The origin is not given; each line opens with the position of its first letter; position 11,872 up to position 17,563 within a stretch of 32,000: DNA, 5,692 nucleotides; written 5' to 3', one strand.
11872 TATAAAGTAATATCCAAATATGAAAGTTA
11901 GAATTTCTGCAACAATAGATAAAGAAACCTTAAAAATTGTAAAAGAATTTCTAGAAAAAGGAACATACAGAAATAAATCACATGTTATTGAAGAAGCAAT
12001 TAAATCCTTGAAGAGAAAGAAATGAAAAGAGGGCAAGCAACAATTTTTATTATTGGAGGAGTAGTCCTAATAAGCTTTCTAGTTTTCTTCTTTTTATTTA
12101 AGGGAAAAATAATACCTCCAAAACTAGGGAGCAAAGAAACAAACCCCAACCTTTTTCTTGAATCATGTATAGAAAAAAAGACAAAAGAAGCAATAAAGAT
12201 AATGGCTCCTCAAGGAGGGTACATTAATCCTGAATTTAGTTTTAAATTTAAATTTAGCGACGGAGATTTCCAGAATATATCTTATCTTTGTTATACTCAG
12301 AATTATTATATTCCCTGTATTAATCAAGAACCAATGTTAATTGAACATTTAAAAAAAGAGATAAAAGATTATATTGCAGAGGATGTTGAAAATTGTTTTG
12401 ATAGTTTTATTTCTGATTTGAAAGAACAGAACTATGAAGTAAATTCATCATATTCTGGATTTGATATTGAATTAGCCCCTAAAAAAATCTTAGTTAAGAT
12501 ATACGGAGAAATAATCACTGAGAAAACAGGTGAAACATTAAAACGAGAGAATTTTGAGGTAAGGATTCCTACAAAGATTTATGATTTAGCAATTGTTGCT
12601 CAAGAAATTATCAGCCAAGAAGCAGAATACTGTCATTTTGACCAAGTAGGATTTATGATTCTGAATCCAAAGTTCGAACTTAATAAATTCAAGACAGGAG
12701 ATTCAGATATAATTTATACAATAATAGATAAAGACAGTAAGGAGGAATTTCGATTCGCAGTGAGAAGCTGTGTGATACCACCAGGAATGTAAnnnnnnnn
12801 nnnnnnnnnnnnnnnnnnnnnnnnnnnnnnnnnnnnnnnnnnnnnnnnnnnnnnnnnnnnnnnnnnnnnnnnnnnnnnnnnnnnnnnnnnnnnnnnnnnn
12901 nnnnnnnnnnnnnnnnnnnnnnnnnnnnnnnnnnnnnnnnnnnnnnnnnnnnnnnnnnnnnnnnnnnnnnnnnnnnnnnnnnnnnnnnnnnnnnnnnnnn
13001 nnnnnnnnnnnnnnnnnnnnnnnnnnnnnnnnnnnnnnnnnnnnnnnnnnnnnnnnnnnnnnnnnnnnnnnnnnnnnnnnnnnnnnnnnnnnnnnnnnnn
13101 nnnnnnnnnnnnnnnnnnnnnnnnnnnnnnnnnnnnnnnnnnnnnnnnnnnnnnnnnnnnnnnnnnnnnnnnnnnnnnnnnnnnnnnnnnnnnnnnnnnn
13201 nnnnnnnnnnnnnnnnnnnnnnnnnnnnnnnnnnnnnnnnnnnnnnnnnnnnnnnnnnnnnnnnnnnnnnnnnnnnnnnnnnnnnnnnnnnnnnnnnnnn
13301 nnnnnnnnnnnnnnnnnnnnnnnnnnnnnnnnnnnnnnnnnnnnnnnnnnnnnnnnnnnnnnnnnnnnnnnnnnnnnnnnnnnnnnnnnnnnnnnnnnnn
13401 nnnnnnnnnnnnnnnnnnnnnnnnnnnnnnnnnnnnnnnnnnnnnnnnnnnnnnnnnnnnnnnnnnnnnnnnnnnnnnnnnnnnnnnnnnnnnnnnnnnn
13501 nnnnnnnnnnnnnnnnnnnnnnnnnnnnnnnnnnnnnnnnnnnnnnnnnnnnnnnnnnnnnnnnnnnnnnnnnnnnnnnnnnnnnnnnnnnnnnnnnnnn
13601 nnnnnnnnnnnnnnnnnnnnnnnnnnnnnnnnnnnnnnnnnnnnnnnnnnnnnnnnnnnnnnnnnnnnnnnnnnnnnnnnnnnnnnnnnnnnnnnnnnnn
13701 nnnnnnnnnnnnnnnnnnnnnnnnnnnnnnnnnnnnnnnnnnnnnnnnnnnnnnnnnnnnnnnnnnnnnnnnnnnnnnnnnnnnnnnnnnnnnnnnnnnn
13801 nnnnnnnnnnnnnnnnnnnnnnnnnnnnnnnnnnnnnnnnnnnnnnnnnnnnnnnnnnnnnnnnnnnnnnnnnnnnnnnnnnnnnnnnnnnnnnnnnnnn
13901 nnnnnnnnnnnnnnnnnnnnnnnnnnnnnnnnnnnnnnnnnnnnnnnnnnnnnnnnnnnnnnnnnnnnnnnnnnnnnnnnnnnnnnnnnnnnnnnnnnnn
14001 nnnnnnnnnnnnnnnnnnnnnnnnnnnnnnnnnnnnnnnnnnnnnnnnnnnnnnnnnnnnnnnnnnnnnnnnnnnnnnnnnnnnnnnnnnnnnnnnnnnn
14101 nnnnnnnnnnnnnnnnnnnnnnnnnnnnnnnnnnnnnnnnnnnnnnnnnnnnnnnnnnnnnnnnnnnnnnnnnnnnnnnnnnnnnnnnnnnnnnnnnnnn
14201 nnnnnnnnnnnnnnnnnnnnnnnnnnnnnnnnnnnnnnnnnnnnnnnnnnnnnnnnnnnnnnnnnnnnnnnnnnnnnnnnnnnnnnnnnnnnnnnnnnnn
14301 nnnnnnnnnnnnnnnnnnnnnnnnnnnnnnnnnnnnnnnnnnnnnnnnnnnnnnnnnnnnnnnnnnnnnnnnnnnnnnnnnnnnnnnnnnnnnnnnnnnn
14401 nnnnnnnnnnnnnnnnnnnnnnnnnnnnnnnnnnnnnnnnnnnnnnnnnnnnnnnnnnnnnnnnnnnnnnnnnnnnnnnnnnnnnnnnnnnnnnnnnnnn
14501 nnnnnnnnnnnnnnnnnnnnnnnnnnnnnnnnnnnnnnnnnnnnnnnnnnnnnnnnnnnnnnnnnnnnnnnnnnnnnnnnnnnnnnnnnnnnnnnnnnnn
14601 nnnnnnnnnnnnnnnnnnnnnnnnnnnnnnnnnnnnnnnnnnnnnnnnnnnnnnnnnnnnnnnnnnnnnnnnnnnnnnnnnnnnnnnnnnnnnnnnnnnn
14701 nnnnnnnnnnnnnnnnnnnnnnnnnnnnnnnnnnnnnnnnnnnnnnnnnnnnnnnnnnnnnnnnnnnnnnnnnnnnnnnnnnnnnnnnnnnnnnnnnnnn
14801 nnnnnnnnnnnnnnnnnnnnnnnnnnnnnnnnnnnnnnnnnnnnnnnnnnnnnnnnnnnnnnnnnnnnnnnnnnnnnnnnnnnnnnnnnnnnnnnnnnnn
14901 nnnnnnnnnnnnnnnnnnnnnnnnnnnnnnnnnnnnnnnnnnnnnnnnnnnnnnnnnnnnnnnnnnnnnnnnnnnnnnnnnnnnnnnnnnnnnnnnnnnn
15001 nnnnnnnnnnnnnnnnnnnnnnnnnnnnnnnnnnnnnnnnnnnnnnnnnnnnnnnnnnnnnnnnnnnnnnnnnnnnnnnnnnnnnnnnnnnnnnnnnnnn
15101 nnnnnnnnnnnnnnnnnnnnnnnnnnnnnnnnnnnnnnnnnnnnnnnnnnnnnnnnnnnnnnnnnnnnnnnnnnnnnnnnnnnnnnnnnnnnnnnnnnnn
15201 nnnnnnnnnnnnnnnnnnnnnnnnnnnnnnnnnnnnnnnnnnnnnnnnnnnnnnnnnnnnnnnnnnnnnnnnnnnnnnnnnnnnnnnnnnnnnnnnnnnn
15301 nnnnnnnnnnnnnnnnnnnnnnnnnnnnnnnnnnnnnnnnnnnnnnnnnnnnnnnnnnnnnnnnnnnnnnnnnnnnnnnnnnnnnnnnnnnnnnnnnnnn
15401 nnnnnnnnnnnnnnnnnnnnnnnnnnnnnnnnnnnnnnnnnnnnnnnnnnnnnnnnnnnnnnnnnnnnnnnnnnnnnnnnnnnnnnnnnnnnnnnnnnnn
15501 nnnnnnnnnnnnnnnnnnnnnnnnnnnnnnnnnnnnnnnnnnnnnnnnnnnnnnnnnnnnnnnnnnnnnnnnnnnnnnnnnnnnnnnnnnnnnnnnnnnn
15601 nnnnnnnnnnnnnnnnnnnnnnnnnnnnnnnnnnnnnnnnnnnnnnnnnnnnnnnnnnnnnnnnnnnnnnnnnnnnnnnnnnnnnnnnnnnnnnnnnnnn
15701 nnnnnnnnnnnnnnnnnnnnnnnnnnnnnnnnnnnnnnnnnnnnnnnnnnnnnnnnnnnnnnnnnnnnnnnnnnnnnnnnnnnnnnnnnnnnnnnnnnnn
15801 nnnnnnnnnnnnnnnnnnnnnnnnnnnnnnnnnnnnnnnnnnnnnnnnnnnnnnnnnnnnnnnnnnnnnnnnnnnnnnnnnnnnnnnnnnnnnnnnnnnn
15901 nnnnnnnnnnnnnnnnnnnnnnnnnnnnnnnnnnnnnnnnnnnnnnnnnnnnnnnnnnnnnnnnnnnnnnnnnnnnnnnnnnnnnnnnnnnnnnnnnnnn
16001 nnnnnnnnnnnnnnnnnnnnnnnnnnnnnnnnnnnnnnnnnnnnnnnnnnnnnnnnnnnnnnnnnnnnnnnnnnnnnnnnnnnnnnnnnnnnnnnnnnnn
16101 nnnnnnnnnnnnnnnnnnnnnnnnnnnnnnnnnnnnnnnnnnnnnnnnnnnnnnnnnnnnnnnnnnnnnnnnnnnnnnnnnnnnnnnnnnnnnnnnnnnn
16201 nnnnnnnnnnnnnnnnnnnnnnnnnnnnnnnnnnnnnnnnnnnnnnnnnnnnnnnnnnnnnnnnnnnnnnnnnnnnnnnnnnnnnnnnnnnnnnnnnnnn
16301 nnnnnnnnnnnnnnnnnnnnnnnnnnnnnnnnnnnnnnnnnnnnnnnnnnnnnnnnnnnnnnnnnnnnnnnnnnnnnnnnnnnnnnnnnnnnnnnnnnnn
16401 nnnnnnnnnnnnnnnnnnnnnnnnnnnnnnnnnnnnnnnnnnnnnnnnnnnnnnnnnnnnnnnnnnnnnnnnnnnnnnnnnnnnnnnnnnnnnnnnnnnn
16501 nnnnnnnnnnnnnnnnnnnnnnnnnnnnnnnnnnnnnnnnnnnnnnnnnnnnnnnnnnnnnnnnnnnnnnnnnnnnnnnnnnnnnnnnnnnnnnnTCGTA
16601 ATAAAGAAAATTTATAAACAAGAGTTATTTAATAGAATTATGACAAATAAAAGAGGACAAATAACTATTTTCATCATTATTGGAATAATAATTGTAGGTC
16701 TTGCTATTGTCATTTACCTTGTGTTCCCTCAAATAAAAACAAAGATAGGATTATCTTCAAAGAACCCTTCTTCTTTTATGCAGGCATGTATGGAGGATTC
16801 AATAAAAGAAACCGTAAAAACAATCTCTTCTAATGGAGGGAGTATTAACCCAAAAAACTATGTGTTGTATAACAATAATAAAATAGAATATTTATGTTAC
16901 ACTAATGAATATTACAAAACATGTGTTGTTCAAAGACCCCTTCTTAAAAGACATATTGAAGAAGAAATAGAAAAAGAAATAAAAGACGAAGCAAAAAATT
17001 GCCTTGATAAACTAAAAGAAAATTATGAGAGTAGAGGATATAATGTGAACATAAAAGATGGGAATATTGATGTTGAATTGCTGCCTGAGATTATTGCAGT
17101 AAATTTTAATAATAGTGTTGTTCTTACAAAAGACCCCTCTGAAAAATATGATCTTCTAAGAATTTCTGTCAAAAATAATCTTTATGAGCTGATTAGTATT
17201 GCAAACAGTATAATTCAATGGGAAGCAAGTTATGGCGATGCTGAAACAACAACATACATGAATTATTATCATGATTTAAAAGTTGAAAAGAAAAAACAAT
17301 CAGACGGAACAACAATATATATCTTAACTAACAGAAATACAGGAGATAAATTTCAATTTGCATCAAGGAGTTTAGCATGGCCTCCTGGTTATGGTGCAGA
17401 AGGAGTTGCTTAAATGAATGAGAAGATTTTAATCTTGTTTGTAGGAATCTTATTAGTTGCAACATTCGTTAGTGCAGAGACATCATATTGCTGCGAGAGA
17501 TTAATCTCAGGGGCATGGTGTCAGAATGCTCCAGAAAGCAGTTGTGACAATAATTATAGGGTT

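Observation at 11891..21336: Nine-gene translationally coupled operon of prepilin-like proteins and giant Cys-rich secreted proteins: a candidate uncharacterised surface appendage/adhesion system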

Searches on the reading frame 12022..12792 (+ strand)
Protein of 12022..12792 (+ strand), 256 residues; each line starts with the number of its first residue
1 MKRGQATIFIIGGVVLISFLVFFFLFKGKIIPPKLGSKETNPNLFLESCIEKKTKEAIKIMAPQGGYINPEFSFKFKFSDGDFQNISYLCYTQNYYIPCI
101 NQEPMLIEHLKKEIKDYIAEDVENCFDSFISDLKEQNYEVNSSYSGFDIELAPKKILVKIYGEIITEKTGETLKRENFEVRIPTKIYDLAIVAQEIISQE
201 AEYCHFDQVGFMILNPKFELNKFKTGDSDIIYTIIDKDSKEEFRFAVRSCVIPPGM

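Call 3: search_protein_families(library=pfam, proteins=[window:12022-12792:+], max_evalue=1)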
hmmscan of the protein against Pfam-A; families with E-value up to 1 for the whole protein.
window:12022-12792:+ (256 aa): 0 families

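Call 4: search_protein_families(library=ncbifam, proteins=[window:12022-12792:+], max_evalue=1)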
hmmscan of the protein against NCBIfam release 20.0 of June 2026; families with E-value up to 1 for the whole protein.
window:12022-12792:+ (256 aa): 0 families

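Call 15: find_homologous_proteins(query=A1, max_evalue=0.001)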
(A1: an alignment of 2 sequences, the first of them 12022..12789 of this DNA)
Query A1 (2 sequences) (256 aa, profile of the alignment): 1858 proteins with E <= 0.001 among 5951 candidates; the best 120 are listed.
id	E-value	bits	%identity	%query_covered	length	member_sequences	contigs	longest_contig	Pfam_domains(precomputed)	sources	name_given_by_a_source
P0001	1.4e-141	488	100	100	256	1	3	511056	-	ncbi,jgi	-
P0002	1.5e-139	482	30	88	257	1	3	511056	-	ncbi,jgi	-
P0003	1.4e-106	374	33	88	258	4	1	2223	-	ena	-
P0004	4.6e-106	372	33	99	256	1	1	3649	-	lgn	-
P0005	1.7e-105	370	33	92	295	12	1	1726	-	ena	-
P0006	2.8e-105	369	32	99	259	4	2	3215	-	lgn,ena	-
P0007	1.2e-104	367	35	99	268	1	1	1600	-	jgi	-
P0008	5.8e-104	365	35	99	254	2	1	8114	-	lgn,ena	-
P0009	6.7e-104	365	36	88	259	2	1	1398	-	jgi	-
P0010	7.8e-104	365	35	99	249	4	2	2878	-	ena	-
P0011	1.5e-103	364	68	99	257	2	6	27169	-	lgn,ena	-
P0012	1.9e-102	360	33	99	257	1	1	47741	-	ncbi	-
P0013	2.2e-102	360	36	99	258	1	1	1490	-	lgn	-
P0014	2.5e-102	360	32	88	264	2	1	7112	-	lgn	-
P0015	3.0e-102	359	35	92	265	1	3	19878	-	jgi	jgi:hypothetical protein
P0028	2.9e-101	356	32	99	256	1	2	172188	-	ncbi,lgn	-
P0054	2.2e-99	350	32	99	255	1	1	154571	-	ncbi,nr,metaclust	ncbi:hypothetical protein A3K74_02770 [Candidatus Pacearchaeota archaeon RBG_13_33_26]|nr:MAG: hypot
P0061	4.3e-99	349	35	88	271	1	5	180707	-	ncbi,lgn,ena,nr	ncbi:hypothetical protein KAJ87_02755 [Candidatus Pacearchaeota archaeon]|nr:hypothetical protein [C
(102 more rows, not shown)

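Call 17: find_encoding_contigs(protein=P0001, flank=10000, max_places=3)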
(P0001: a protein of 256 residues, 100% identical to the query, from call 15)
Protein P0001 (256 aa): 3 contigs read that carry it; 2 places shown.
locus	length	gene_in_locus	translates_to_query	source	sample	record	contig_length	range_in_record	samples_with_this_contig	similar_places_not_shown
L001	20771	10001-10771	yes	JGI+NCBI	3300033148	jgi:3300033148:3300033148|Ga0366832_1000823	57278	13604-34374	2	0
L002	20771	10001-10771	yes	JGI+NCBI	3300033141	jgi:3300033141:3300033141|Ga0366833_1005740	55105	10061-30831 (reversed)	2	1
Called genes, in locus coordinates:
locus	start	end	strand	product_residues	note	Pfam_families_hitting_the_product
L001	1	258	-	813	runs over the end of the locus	PF00133:tRNA-synt_1, PF09334:tRNA-synt_1g, PF13603:tRNA-synt_1_2, PF00133:tRNA-synt_1, PF09334:tRNA-synt_1g (weak), PF08264:Anticodon_1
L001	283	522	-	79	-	-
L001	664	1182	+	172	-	PF02778:tRNA_int_endo_N, PF01974:tRNA_int_endo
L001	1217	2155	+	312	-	-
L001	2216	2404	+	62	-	PF00808:CBFD_NFYB_HMF (weak)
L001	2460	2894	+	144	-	-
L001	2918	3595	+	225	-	PF00932:LTD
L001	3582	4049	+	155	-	PF27325:MJ0538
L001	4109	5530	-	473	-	-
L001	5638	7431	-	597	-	-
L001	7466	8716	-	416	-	-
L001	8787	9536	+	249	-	PF00705:PCNA_N, PF02747:PCNA_C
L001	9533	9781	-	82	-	-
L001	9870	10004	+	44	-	-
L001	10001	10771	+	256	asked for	-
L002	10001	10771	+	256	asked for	-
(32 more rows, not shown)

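Call 18: find_encoding_contigs(protein=P0054, flank=10000, max_places=1)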
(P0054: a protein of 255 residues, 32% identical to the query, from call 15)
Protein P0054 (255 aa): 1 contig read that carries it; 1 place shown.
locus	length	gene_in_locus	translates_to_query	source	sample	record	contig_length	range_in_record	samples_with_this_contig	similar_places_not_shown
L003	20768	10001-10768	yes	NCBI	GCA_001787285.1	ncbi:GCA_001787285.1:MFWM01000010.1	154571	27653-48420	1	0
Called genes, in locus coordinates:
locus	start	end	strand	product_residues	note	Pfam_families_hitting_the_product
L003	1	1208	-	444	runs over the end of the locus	-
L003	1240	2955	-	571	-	-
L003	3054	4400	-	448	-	PF01896:DNA_primase_S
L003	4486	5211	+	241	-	PF00705:PCNA_N, PF02747:PCNA_C (weak)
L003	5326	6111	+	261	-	-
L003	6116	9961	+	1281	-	-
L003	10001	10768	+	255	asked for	-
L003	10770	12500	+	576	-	-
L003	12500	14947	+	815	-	-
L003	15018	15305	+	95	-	PF01909:NTP_transf_2, PF18765:Polbeta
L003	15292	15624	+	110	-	PF01934:HepT-like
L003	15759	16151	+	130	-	-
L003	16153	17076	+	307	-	-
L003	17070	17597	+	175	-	-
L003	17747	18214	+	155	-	-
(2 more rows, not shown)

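Call 19: find_encoding_contigs(protein=P0061, flank=10000, max_places=1)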
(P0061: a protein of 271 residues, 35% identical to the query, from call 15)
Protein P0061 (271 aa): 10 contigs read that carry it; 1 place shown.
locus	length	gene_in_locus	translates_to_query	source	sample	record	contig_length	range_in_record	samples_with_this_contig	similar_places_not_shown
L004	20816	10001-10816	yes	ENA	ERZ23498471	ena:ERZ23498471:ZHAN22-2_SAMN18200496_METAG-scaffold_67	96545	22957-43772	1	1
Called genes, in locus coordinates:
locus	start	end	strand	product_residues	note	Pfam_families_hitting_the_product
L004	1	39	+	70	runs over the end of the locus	PF26477:DUF8150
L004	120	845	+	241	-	PF00705:PCNA_N, PF02747:PCNA_C (faint)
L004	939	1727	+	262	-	-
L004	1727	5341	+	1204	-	-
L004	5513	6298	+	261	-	-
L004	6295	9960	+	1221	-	-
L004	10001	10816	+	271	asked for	-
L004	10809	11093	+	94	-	PF01909:NTP_transf_2, PF18765:Polbeta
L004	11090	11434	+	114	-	PF01934:HepT-like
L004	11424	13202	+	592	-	-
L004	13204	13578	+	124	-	PF05168:HEPN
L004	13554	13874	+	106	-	PF18765:Polbeta, PF01909:NTP_transf_2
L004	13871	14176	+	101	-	PF01909:NTP_transf_2, PF18765:Polbeta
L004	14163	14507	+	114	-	PF01934:HepT-like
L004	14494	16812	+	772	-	-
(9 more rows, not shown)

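Call 20: find_encoding_contigs(protein=P0028, flank=10000, max_places=1)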
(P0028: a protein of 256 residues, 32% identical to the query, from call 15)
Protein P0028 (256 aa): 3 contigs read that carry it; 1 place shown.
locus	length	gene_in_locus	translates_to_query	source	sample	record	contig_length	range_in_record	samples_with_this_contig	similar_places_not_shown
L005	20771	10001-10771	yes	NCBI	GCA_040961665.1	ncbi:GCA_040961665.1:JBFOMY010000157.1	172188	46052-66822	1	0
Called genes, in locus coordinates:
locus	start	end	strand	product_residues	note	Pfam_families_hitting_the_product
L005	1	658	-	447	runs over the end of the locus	-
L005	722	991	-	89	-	-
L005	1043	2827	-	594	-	-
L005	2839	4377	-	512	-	PF01896:DNA_primase_S (faint)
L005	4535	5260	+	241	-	PF00705:PCNA_N, PF02747:PCNA_C (weak)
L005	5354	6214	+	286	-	-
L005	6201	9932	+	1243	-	-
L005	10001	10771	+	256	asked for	-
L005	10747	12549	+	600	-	-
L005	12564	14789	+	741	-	-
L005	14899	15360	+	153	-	-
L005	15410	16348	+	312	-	-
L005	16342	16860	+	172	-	-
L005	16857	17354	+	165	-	-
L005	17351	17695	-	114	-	PF08279:HTH_11 (weak), PF25212:HVO_A0114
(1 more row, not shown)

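Call 26: predict_structure(alignment_id=A2)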
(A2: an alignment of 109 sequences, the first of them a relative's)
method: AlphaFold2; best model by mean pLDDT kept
length: 256 residues; sequences in the alignment: 109
mean_pLDDT: 88.9   pTM: 0.78
mean pLDDT of the five models: 88.9, 88.6, 86.9, 84.9, 83.2
residues with pLDDT >= 90: 169; 70-90: 67; 50-70: 11; < 50: 9
segments of 3 or more residues with pLDDT < 50: 30-37
pLDDT, mean of each block of 10 residues (from residue 1): 67 91 69 47 93 97 96 88 92 85 91 98 97 94 97 98 94 95 98 94 86 91 87 97 93 74
secondary structure, 60 per line:
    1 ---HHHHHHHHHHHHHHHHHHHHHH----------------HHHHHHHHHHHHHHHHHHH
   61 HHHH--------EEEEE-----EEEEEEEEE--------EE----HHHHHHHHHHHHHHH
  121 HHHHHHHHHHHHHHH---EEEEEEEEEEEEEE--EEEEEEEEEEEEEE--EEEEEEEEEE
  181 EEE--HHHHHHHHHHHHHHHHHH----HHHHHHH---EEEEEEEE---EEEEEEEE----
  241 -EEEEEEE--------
elements in order: H4-25 H42-64 E73-77 E83-91 H106-135 E139-152 E155-168 E171-183 H186-203 H208-214 E218-225 E229-236 E242-248

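Call 31: fold_search(model_id=the predicted structure, library=pdb)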
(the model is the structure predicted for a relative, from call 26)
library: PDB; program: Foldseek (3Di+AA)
matches with E <= 10: 1712; with E <= 0.001: 0
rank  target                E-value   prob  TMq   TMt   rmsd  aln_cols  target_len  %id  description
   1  6y2r_B                2.0e-03  0.63  0.14  0.11  18.7       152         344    8  Escherichia coli R255A RnlA endoribonuclease (single alanine mutant of RnlA) (released 2021-05-12)
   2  6y2r_A                5.0e-03  0.54  0.14  0.10  18.7       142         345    9  Escherichia coli R255A RnlA endoribonuclease (single alanine mutant of RnlA) (released 2021-05-12)
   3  7r5v_P                5.6e-03  0.16  0.10  0.11  19.9       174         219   13  Structure of the human CCAN CENP-A alpha-satellite complex (released 2022-04-27)
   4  2qm4_C                5.9e-03  0.47  0.14  0.15  21.5       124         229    9  Crystal structure of human XLF/Cernunnos, a non-homologous end-joining factor (released 2007-12-11)
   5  6y2s_B                5.9e-03  0.47  0.13  0.11  18.8       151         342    9  Escherichia coli R318A RnlA endoribonuclease (single alanine mutant of RnlA) (released 2021-03-31)
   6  6y2s_A                5.9e-03  0.44  0.13  0.10  19.0       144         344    9  Escherichia coli R318A RnlA endoribonuclease (single alanine mutant of RnlA) (released 2021-03-31)
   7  9cq3_c                6.2e-03  0.41  0.13  0.14  20.9       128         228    8  The gap-filling complex with Pol mu engaged in the NHEJ pathway (released 2025-04-23)
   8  6y2p_A                7.0e-03  0.54  0.14  0.11  19.1       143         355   10  Escherichia coli RnlA-RnlB Toxin-Antitoxin System. (released 2021-04-14)
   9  7uio_An               1.2e-02  0.16  0.13  0.06  28.2       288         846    7  Mediator-PIC Early (Composite Model) (released 2023-03-01)
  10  2qm4_B                1.3e-02  0.25  0.13  0.14  20.7       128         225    8  Crystal structure of human XLF/Cernunnos, a non-homologous end-joining factor (released 2007-12-11)
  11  7ui9_n                1.4e-02  0.15  0.13  0.07  28.2       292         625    7  Core Mediator-PICearly (Copy A) (released 2023-02-15)
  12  4i8o_A                1.5e-02  0.41  0.14  0.11  19.0       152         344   10  Crystal structure of the toxin RnlA from Escherichia coli (released 2013-10-23)
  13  2qm4_D                1.7e-02  0.28  0.13  0.14  20.8       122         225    8  Crystal structure of human XLF/Cernunnos, a non-homologous end-joining factor (released 2007-12-11)
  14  9n81_C                1.8e-02  0.28  0.13  0.14  20.6       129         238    7  A gap-filling complex with Pol mu engaged in the NHEJ Pathway (released 2025-04-23)
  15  3q4f_A                1.8e-02  0.25  0.13  0.14  20.9       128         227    8  Crystal structure of xrcc4/xlf-cernunnos complex (released 2011-08-03)
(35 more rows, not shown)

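Call 85: search_protein_families(library=phrogs, proteins=[window:12022-12792:+], max_evalue=0.01)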
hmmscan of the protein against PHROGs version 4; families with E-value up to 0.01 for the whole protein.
window:12022-12792:+ (256 aa): 0 families

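Call 86: search_protein_families(library=padloc, proteins=[window:12022-12792:+], max_evalue=0.01)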
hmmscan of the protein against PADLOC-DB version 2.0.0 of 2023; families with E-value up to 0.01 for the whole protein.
window:12022-12792:+ (256 aa): 0 families

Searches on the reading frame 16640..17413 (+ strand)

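Call 3: search_protein_families(library=pfam, proteins=[window:16640-17413:+], max_evalue=1)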
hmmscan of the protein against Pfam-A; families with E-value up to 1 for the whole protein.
window:16640-17413:+ (257 aa): 2 families
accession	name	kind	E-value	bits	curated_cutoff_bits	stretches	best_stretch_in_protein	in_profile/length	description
PF08840.17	BAAT_C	-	0.15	12.5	20.9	1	27-100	14-88/210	BAAT / Acyl-CoA thioester hydrolase C terminal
PF20507.4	DUF6733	-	0.21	11.5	27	0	199-239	132-171/243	Family of unknown function (DUF6733)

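Call 4: search_protein_families(library=ncbifam, proteins=[window:16640-17413:+], max_evalue=1)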
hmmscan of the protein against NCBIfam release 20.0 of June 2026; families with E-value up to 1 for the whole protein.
window:16640-17413:+ (257 aa): 0 families

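Call 85: search_protein_families(library=phrogs, proteins=[window:16640-17413:+], max_evalue=0.01)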
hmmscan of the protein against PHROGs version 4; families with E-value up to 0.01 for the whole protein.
window:16640-17413:+ (257 aa): 1 family
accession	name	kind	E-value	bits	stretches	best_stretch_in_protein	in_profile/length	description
phrog_34965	-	unknown function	0.004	18.4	0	151-214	24-87/150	-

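Call 86: search_protein_families(library=padloc, proteins=[window:16640-17413:+], max_evalue=0.01)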
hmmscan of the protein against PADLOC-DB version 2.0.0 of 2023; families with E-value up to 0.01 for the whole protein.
window:16640-17413:+ (257 aa): 0 families
